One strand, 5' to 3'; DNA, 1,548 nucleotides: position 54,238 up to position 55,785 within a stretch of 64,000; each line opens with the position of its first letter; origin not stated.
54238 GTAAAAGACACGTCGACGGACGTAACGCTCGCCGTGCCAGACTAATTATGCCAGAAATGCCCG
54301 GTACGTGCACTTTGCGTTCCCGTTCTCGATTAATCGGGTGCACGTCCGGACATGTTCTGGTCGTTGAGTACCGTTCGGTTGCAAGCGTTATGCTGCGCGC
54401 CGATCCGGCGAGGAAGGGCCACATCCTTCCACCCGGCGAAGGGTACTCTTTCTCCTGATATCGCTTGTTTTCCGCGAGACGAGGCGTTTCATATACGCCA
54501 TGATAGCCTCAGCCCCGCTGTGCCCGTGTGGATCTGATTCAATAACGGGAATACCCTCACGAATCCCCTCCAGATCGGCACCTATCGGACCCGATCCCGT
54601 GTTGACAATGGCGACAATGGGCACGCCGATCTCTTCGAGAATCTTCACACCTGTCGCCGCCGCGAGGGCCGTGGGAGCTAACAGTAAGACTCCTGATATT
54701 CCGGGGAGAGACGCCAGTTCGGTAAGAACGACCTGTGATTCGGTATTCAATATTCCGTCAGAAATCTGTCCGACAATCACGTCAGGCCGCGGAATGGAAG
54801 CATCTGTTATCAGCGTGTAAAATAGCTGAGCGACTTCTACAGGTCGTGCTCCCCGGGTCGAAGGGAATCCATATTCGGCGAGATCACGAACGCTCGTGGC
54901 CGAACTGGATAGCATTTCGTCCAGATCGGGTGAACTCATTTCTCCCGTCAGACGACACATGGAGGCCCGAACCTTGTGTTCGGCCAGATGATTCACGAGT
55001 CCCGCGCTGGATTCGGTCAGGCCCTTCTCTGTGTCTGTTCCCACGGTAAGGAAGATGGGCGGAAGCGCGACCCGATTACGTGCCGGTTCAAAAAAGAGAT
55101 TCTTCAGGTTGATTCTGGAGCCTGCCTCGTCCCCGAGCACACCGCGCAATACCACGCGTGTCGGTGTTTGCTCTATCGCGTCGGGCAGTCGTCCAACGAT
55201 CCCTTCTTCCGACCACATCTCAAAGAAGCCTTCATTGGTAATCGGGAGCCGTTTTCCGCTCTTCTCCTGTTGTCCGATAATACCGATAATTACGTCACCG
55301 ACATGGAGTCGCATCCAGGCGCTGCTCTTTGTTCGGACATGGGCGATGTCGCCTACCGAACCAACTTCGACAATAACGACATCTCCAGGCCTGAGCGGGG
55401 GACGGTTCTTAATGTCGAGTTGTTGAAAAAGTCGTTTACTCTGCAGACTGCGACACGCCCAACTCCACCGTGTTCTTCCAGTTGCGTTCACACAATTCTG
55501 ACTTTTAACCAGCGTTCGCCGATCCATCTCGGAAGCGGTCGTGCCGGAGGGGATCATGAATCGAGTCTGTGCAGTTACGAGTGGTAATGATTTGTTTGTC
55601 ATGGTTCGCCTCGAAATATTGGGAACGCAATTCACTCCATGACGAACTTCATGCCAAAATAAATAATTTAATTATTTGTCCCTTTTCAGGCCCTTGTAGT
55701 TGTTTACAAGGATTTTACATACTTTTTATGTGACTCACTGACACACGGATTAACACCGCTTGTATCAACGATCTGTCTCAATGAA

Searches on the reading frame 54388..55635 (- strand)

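Call 4: search_protein_families(library=pfam, proteins=[window:54388-55635:-])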
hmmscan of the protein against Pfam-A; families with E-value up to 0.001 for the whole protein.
window:54388-55635:- (415 aa): 0 families

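Call 16: search_protein_families(library=pfam, proteins=[window:54388-55635:-], max_evalue=0.1)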
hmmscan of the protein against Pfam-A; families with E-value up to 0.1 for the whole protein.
window:54388-55635:- (415 aa): 1 family
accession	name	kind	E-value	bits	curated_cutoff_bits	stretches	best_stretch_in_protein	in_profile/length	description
PF13500.12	AAA_26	-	0.019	15.3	27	0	197-246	5-54/198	AAA domain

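Call 91: search_protein_families(library=ncbifam, proteins=[window:54388-55635:-], max_evalue=0.00001)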
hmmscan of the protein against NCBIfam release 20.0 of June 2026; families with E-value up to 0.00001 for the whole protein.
window:54388-55635:- (415 aa): 0 families
